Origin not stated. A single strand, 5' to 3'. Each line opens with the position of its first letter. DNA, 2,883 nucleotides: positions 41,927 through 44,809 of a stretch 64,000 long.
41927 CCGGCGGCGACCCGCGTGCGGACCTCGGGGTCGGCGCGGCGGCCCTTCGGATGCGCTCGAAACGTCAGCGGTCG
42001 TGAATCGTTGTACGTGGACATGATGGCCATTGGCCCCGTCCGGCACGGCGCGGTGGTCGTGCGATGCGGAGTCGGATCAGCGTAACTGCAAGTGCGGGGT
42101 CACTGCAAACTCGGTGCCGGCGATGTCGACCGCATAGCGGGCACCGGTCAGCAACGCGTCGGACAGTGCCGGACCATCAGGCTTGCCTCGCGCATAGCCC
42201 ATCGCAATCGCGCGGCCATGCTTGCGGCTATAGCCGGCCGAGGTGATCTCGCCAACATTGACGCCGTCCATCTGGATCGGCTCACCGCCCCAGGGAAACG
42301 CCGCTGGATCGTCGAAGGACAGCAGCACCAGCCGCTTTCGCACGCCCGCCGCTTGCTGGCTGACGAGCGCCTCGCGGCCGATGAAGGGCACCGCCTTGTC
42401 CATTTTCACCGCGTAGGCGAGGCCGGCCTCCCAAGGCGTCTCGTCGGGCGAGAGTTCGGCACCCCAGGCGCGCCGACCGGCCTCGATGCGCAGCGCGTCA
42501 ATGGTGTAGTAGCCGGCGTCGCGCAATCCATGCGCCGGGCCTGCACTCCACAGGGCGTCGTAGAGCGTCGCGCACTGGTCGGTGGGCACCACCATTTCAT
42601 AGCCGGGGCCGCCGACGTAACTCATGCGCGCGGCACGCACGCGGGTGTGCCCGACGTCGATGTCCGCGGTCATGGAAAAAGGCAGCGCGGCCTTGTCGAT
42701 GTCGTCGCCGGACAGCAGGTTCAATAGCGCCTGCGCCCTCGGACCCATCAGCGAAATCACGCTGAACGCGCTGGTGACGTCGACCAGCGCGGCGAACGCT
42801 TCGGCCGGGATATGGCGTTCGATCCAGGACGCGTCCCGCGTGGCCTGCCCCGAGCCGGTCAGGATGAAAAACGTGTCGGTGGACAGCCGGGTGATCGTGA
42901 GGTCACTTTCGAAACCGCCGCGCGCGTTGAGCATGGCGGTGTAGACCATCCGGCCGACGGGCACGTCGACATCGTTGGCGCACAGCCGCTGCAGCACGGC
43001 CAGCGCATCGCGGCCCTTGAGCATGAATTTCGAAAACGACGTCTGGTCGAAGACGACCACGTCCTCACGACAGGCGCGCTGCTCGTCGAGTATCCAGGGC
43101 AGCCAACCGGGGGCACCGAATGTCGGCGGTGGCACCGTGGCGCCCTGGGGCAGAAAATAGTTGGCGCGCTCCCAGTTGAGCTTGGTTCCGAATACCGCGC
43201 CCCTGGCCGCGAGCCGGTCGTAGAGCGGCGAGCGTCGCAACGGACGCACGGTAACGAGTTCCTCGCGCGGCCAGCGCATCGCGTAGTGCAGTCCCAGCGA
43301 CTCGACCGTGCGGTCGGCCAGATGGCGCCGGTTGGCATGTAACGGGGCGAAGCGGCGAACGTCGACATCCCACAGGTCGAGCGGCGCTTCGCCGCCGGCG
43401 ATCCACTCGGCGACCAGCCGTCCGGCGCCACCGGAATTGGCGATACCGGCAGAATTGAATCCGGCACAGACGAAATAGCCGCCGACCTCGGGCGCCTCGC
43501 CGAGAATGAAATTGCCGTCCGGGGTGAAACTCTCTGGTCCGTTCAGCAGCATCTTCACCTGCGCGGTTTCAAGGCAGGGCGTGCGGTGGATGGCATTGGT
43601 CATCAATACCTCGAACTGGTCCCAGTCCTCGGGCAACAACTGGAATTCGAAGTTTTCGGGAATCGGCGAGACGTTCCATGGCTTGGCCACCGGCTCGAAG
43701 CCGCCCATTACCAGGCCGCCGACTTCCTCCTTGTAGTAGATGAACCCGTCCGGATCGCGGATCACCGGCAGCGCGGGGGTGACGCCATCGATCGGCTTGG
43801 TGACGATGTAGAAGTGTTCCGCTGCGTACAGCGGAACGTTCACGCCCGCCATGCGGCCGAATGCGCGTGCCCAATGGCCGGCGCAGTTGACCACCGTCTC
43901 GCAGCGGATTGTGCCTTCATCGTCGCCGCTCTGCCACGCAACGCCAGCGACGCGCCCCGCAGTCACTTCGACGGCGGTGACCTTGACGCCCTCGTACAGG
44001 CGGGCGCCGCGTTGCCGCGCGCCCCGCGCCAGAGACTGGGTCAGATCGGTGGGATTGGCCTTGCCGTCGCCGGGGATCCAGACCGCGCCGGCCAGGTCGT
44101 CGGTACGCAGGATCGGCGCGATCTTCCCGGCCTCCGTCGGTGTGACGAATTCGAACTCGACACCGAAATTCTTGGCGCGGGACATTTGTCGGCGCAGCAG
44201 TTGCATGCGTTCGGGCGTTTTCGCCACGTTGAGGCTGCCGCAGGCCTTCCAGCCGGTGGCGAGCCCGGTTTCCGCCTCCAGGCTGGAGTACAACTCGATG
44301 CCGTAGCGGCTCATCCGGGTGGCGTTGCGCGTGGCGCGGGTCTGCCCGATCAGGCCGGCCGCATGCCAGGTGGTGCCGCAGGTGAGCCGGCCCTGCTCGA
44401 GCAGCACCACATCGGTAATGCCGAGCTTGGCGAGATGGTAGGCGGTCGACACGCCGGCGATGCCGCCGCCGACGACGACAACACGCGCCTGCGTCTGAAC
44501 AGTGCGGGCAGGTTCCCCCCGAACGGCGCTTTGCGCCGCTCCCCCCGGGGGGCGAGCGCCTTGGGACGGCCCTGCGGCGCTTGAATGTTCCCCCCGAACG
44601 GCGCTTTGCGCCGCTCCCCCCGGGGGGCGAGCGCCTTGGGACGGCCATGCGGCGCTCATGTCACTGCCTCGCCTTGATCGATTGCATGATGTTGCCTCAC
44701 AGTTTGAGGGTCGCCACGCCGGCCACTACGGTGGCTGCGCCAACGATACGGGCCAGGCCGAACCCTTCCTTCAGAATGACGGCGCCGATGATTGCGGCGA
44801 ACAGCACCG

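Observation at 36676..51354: Ten co-directional, tightly packed genes fuse a PhnR-PhnA-PhnY phosphonate operon to a DMGDH-like/formate-dehydrogenase C1 module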

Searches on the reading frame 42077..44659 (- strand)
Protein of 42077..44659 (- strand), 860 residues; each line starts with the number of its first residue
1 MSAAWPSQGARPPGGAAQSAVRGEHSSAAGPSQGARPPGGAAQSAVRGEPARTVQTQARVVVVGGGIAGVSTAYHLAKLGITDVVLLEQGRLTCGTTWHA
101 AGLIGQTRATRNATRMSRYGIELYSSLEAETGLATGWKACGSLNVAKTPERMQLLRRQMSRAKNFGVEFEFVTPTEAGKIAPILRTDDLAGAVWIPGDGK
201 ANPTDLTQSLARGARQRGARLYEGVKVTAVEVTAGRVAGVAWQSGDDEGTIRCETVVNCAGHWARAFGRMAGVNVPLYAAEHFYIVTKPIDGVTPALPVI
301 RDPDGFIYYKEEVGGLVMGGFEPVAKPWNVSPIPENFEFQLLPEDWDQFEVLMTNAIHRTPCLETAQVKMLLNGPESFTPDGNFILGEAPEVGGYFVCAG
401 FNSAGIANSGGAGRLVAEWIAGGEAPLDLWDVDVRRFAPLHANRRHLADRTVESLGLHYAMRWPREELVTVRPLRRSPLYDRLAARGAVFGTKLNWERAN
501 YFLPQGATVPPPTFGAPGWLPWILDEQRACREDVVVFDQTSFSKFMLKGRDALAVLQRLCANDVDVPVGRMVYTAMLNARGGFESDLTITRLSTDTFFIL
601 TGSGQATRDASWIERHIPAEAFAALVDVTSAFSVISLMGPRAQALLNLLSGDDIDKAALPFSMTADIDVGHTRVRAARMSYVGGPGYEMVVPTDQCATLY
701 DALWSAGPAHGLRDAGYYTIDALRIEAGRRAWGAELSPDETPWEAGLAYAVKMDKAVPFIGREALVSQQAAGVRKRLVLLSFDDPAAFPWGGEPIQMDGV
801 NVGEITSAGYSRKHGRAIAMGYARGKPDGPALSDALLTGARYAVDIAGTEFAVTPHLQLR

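Call 3: search_protein_families(library=pfam, proteins=[window:42077-44659:-])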
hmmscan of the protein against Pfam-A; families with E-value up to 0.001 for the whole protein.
window:42077-44659:- (860 aa): 10 families
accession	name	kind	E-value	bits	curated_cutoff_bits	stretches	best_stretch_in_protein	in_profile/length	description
PF01266.30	DAO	-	4.1e-75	253.9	27.9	1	59-419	1-353/353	FAD dependent oxidoreductase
PF01571.26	GCV_T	-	1.2e-71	241.5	25.6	1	479-749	1-254/255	Aminomethyltransferase folate-binding domain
PF16350.10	FAO_M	-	9.1e-18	64.6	27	1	423-477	2-56/56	FAD dependent oxidoreductase central domain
PF08669.17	GCV_T_C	-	1.3e-12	47.8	25.9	1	775-855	1-73/80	Glycine cleavage T-protein C-terminal barrel domain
PF07992.20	Pyr_redox_2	-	7.4e-07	29.3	26.1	2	59-273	2-119/291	Pyridine nucleotide-disulphide oxidoreductase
PF01494.25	FAD_binding_3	-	1.5e-06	28.1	22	0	204-265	100-162/349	FAD binding domain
PF00890.30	FAD_binding_2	-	5e-06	26.4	20.4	1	60-265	2-206/414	FAD binding domain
PF13450.12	NAD_binding_8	-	6.4e-06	26.8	21.9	1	62-95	1-33/68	NAD(P)-binding Rossmann-like domain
PF12831.13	FAD_oxidored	-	0.00034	20.5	27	0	60-261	2-145/416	FAD dependent oxidoreductase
PF25455.1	Beta-barrel_CAF17_C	-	0.00055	20.1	25.7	0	773-820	1-42/70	CAF17, C-terminal beta-barrel domain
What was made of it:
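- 42077..44659 (-): DMGDH-like flavoprotein (DAO-FAO_M-GCV_T-GCV_T_C), 860 aa. Proposed THF-dependent aminophosphonate N-demethylase. Domains in call 3.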

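Call 4: search_protein_families(library=ncbifam, proteins=[window:42077-44659:-])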
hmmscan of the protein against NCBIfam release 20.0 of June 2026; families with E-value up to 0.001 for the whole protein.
window:42077-44659:- (860 aa): 49 families (the best 25 are shown)
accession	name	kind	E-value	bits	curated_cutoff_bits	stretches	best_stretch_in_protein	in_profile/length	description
NF001567.0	PRK00389.1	subfamily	2.5e-50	171.4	300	1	523-825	34-328/359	glycine cleavage system aminomethyltransferase GcvT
TIGR00528.1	gcvT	equivalog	5.7e-48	163.7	235.85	1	524-823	33-330/362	glycine cleavage system aminomethyltransferase GcvT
TIGR01372.1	soxA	subfamily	6.6e-47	159.9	1164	1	471-821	604-955/996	sarcosine oxidase subunit alpha family protein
NF053776.1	TmaoDeMthMsil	equivalog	6.8e-44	150.5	1100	1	524-820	419-718/763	trimethylamine N-oxide demethylase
NF010093.0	PRK13579.1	equivalog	4.2e-37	127.8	459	1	523-824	41-335/371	glycine cleavage system aminomethyltransferase GcvT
TIGR02352.1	thiamin_ThiO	equivalog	7.5e-29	100.9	250.8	1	60-275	1-218/351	glycine oxidase ThiO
NF001933.0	PRK00711.1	subfamily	2.2e-27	96.2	383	2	110-291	105-283/429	D-amino acid dehydrogenase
TIGR01373.1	soxB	subfamily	7e-27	94.3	529.45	1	57-425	30-387/407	sarcosine oxidase subunit beta family protein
NF009133.0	PRK12486.1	equivalog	7.2e-27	94.3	410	1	525-822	46-338/369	dimethylsulfoniopropionate demethylase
TIGR03377.1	glycerol3P_GlpA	equivalog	7.8e-21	74.2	552.8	1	60-283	2-223/530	anaerobic glycerol-3-phosphate dehydrogenase subunit GlpA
NF008425.0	PRK11259.1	equivalog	4.4e-20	72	257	1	56-267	3-208/377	N-methyl-L-tryptophan oxidase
TIGR03364.1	HpnW_proposed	hypoth_equivalog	3.1e-16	59.4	285.1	1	59-262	2-195/365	TIGR03364 family FAD-dependent oxidoreductase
NF002480.1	PRK01747.1-1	equivalog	2.6e-15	55.9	540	1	46-272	235-460/645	bifunctional tRNA (5-methylaminomethyl-2-thiouridine)(34)-methyltransferase MnmC2/FAD-dependent 5-carboxymethylaminomethyl-2-thiouridine(34)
NF009074.0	PRK12409.1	equivalog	2.7e-15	56.5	494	2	132-285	126-279/410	D-amino acid dehydrogenase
NF050086.1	pipecolate_AmaA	exception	2.7e-15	55.9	600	1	53-293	21-264/425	L-pipecolate oxidase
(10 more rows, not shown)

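Call 5: find_homologous_proteins(query=window:42077-44659:-, max_evalue=1e-50)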
Query window:42077-44659:- (860 aa): 7999 proteins with E <= 1e-50 among 8000 candidates; the best 120 are listed.
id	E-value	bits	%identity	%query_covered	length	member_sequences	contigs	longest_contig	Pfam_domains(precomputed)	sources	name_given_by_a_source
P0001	0.0e+0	1671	90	92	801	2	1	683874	PF01571.27,PF08669.18,PF01266.31,PF16350.11,PF13450.13,PF00890.31,PF12831.14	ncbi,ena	-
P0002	0.0e+0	1665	88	94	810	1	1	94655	PF01571.27,PF08669.18,PF01266.31,PF16350.11,PF13450.13,PF00890.31,PF07992.21,PF01494.26,PF12831.14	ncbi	-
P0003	0.0e+0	1664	88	94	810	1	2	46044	PF01571.27,PF08669.18,PF01266.31,PF16350.11,PF13450.13,PF07992.21,PF01494.26,PF12831.14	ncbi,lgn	-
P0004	0.0e+0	1663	88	94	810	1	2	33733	PF01571.27,PF08669.18,PF01266.31,PF16350.11,PF13450.13,PF07992.21,PF01494.26,PF12831.14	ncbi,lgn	-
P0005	0.0e+0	1585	84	94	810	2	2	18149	PF01571.27,PF08669.18,PF01266.31,PF16350.11,PF13450.13,PF00890.31,PF07992.21,PF01494.26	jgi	-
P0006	0.0e+0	1582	83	93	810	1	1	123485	PF01571.27,PF08669.18,PF01266.31,PF16350.11,PF13450.13,PF01494.26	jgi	jgi:glycine cleavage system aminomethyltransferase T/glycine/D-amino acid oxidase-like deaminating e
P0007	0.0e+0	1574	83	94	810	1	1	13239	PF01571.27,PF08669.18,PF01266.31,PF16350.11,PF13450.13,PF00890.31,PF01494.26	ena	-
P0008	0.0e+0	1573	83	94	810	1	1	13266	PF01571.27,PF08669.18,PF01266.31,PF16350.11,PF13450.13,PF00890.31,PF01494.26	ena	-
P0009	0.0e+0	1572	84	94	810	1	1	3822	PF01571.27,PF08669.18,PF01266.31,PF16350.11,PF13450.13,PF01494.26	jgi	jgi:4-methylaminobutanoate oxidase (formaldehyde-forming)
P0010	0.0e+0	1572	83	94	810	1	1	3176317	PF01571.27,PF08669.18,PF01266.31,PF16350.11,PF13450.13,PF01494.26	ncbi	ncbi:MAG: FAD-dependent oxidoreductase [Burkholderiales bacterium]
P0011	0.0e+0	1572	83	94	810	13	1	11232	PF01571.27,PF08669.18,PF01266.31,PF16350.11,PF13450.13,PF00890.31,PF01494.26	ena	-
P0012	0.0e+0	1564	83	94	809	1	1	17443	PF01571.27,PF08669.18,PF01266.31,PF16350.11,PF13450.13,PF01494.26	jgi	jgi:4-methylaminobutanoate oxidase (formaldehyde-forming)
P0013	0.0e+0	1564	82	93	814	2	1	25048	PF01571.27,PF08669.18,PF01266.31,PF16350.11,PF13450.13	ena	-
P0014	0.0e+0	1563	82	94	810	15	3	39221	PF01571.27,PF08669.18,PF01266.31,PF16350.11,PF13450.13,PF01494.26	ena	-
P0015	0.0e+0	1561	83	94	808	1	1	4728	PF01571.27,PF08669.18,PF01266.31,PF16350.11,PF13450.13,PF01494.26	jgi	jgi:4-methylaminobutanoate oxidase (formaldehyde-forming)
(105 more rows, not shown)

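Call 12: find_related_loci(query=A1, collection=genome_contigs, flank=10000)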
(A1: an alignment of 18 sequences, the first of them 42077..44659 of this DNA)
Query A1 (860 aa) in genome_contigs; peptide patterns used: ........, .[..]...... (x = any residue, [..] = any of these).
600 stretches matched a pattern (row limit reached: there are more); 594 encode a relative of the query (tblastn E <= 1e-3); the best 80 are kept; 80 distinct loci.
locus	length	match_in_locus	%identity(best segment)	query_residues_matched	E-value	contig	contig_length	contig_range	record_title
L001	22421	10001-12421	81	53-859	0e+0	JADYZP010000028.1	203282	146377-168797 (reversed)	MAG: Burkholderiales bacterium isolate SJ575 c_000000596928, whole genome shotgun sequence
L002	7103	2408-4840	81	50-860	0e+0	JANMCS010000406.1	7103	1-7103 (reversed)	MAG: Betaproteobacteria bacterium isolate OTE_1_concoct_296_sub OTE_1_k141_2347153, whole genome shotgun sequence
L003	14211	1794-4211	82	54-859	0e+0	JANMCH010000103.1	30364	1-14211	MAG: Betaproteobacteria bacterium isolate OTE_1_metabat_17 OTE_1_k141_3456181, whole genome shotgun sequence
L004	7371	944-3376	82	50-860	0e+0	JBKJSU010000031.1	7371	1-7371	MAG: Casimicrobiaceae bacterium isolate ant_bin.591 S1Ck117_618724_flag_0_multi_21.1511_len_7371, whole genome shotgun s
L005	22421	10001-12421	82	54-860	0e+0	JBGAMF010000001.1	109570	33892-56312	MAG: Casimicrobiaceae bacterium isolate MAG_MBR_H10.100 MBRH10-100_opera_contig_801, whole genome shotgun sequence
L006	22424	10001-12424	79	53-860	0e+0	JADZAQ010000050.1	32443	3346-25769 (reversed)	MAG: Burkholderiales bacterium isolate SJ632 c_000000169470, whole genome shotgun sequence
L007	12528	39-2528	76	24-859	0e+0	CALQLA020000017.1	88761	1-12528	MAG: Bordetella parapertussis isolate HRSG-H13-bin-83 genome assembly, contig: HRSG-H13-C245, whole genome shotgun seque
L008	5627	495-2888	79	57-857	0e+0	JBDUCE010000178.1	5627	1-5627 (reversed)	MAG: Betaproteobacteria bacterium isolate cluster4_bin.4 NODE_54702_length_5627_cov_7.559045, whole genome shotgun seque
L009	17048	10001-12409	78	54-859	0e+0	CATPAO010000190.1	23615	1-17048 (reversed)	MAG: Casimicrobiaceae bacterium isolate COA_Bin_11_3 genome assembly, contig: co_assembly_000000371571, whole genome sho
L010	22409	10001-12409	79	53-858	0e+0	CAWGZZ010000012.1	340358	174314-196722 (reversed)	MAG: uncultured beta proteobacterium isolate MFD02979.bin.2.121 genome assembly, contig: contig_78021, whole genome shot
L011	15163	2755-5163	78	53-858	0e+0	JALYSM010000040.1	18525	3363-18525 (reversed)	MAG: Pseudomonadota bacterium isolate LIV bin4 SD1460-62_k127_22059, whole genome shotgun sequence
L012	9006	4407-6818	78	53-859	0e+0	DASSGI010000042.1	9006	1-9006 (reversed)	MAG TPA_asm: Casimicrobiaceae bacterium isolate SMAG_U1029 k141_1339624, whole genome shotgun sequence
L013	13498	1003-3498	75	20-858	0e+0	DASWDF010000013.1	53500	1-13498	MAG TPA_asm: Casimicrobiaceae bacterium isolate SMAG_U2728 k141_1501085, whole genome shotgun sequence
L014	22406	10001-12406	78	54-858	0e+0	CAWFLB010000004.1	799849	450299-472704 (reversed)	MAG: uncultured beta proteobacterium isolate MFD06298.bin.2.64 genome assembly, contig: contig_19615, whole genome shotg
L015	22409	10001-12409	79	52-857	0e+0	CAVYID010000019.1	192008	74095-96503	MAG: uncultured beta proteobacterium isolate MFD05684.bin.2.223 genome assembly, contig: contig_69011, whole genome shot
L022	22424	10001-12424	76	49-859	0e+0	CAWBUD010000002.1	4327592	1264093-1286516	MAG: uncultured beta proteobacterium isolate MFD00822.bin.1.215 genome assembly, contig: contig_33967, whole genome shot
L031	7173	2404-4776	68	53-852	0e+0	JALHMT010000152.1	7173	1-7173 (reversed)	MAG: Rubrivivax sp. isolate Bin_42_5_sub c_000000035173, whole genome shotgun sequence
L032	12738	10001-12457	65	51-854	0e+0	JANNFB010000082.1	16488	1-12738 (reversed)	MAG: Burkholderiales bacterium isolate OTE_75_metabat_343 OTE_75_k141_850077, whole genome shotgun sequence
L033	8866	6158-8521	66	38-825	0e+0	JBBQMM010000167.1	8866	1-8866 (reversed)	MAG: Burkholderiales bacterium isolate Co_metawrap_418 Cmw_418_k141_2145141_length_8866_cov_8.0000, whole genome shotgun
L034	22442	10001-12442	64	53-860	0e+0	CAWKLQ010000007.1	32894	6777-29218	MAG: uncultured beta proteobacterium isolate MFD04651.bin.1.130 genome assembly, contig: contig_46551, whole genome shot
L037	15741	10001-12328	66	57-826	0e+0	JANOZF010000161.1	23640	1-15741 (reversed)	MAG: Rubrivivax sp. isolate VAR_79_metabat_515 VAR_79_k141_5168975, whole genome shotgun sequence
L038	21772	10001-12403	65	56-859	0e+0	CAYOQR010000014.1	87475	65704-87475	MAG TPA_asm: uncultured Rhodospirillaceae bacterium isolate SRP262948_co1_139 genome assembly, contig: NODE_280_length_8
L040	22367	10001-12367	65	51-825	0e+0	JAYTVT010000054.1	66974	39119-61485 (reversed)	MAG: Betaproteobacteria bacterium isolate GFS_5737 GFS_5737_53, whole genome shotgun sequence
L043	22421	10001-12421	65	48-854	0e+0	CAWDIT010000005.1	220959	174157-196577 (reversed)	MAG: uncultured bacterium isolate MFD04716.bin.1.121 genome assembly, contig: contig_1777, whole genome shotgun sequence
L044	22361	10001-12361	65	58-848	0e+0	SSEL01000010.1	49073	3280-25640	MAG: Rhodospirillaceae bacterium isolate Bin_26_3 c_000000122557, whole genome shotgun sequence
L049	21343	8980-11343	63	57-848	0e+0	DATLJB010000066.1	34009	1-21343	MAG TPA_asm: Terriglobia bacterium isolate SMAG_U13684 k141_12717, whole genome shotgun sequence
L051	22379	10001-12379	62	56-854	0e+0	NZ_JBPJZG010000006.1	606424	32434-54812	Variovorax sp. LT1R20 NODE_6_length_606424_cov_27.564074, whole genome shotgun sequence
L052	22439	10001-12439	63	58-854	0e+0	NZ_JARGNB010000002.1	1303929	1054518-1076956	Aquabacterium humicola strain RJY3 contig2, whole genome shotgun sequence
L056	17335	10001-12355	64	56-825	0e+0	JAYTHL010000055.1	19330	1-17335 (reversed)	MAG: Rhizobacter sp. isolate GFS_2518 GFS_2518_54, whole genome shotgun sequence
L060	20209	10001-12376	64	51-825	0e+0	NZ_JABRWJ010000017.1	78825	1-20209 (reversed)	Pseudaquabacterium terrae strain S2 contig17, whole genome shotgun sequence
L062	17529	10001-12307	60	54-852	0e+0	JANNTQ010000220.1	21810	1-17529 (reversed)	MAG: Betaproteobacteria bacterium isolate SOY_30_metabat_87 SOY_30_k141_4347602, whole genome shotgun sequence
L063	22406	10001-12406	57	52-858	0e+0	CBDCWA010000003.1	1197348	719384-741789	MAG: Hyphomicrobiaceae bacterium isolate 37700a33-9fac-4853-aa28-988843778b14 genome assembly, contig: contig_3, whole g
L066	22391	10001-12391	54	56-858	0e+0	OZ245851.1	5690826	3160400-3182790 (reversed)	MAG: Alphaproteobacteria bacterium isolate f9579e00-a57b-4436-9f3a-59dce60a56f0 genome assembly, chromosome: 1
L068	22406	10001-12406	80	53-857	0e+0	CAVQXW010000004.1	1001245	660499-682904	MAG: uncultured beta proteobacterium isolate MFD00032.bin.1.60 genome assembly, contig: contig_59321, whole genome shotg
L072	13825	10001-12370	58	53-848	0e+0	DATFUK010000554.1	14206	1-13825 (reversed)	MAG TPA_asm: Candidatus Methylomirabilota bacterium isolate SMAG_U9435 k141_308813, whole genome shotgun sequence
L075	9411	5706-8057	53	21-858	0e+0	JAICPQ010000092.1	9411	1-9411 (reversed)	MAG: Burkholderiales bacterium isolate TY_FP_2_bin.34 k141_3596469_length_9411_cov_9.6806, whole genome shotgun sequence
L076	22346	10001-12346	56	71-858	0e+0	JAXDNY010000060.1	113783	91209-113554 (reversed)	MAG: Hyphomicrobiales bacterium isolate BP_676 scaffold_1972558, whole genome shotgun sequence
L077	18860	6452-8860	58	50-858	0e+0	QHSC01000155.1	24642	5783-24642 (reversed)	MAG: Candidatus Rokuibacteriota bacterium isolate AR4 14_1009_09_40cm_scaffold_4492_curated, whole genome shotgun sequen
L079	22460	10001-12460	52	32-848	0e+0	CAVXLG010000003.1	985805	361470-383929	MAG: uncultured Actinomycetes bacterium isolate MFD00731.bin.2.112 genome assembly, contig: contig_26323, whole genome s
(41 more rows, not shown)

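Call 20: find_encoding_contigs(protein=P0001, flank=10000, max_places=3)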
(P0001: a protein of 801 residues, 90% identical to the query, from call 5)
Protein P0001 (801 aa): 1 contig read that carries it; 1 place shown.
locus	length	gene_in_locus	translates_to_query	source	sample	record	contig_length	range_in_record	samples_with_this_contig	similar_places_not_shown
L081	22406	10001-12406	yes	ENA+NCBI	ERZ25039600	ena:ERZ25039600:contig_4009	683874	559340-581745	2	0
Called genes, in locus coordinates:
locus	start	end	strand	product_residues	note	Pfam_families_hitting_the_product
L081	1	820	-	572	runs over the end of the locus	PF00528:BPD_transp_1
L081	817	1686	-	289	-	PF00005:ABC_tran, PF13304:AAA_21 (weak), PF17850:CysA_C_terminal (weak), PF08402:TOBE_2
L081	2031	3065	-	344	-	PF01547:SBP_bac_1, PF13416:SBP_bac_8, PF13343:SBP_bac_6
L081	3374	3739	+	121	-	PF00392:GntR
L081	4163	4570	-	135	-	-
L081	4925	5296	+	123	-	-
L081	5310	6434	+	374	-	PF00171:Aldedh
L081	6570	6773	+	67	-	PF00171:Aldedh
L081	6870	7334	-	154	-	-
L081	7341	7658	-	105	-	-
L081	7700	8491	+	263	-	PF01895:PhoU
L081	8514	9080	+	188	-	-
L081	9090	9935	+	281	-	PF00892:EamA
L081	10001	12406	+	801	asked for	PF00890:FAD_binding_2 (faint), PF01266:DAO, PF12831:FAD_oxidored (faint), PF13450:NAD_binding_8 (weak), PF16350:FAO_M, PF01571:GCV_T, PF08669:GCV_T_C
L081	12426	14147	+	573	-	PF01257:2Fe-2S_thioredx, PF01512:Complex1_51K, PF10589:NADH_4Fe-4S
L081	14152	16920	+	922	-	PF00111:Fer2 (weak), PF13510:Fer2_4, PF14697:Fer4_21 (weak), PF22117:Fer4_Nqo3, PF12838:Fer4_7 (weak), PF04879:Molybdop_Fe4S4, PF00384:Molybdopterin, PF01568:Molydop_binding, +4 more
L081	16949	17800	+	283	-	PF09339:HTH_IclR, PF12802:MarR_2 (weak), PF13412:HTH_24 (weak), PF01614:IclR_C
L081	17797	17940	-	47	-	-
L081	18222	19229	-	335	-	PF00933:Glyco_hydro_3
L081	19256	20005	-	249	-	PF03740:PdxJ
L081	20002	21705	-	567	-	PF00009:GTP_EFTU (weak), PF03193:RsgA_GTPase (faint), PF00350:Dynamin_N (weak), PF01926:MMR_HSR1, PF02421:FeoB_N, PF04548:AIG1, PF11967:RecO_N, PF02565:RecO_C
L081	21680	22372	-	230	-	PF22935:RM44_endonuclase (faint), PF14622:Ribonucleas_3_3, PF00636:Ribonuclease_3, PF00035:dsrm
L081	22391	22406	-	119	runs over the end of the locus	PF16137:DUF4845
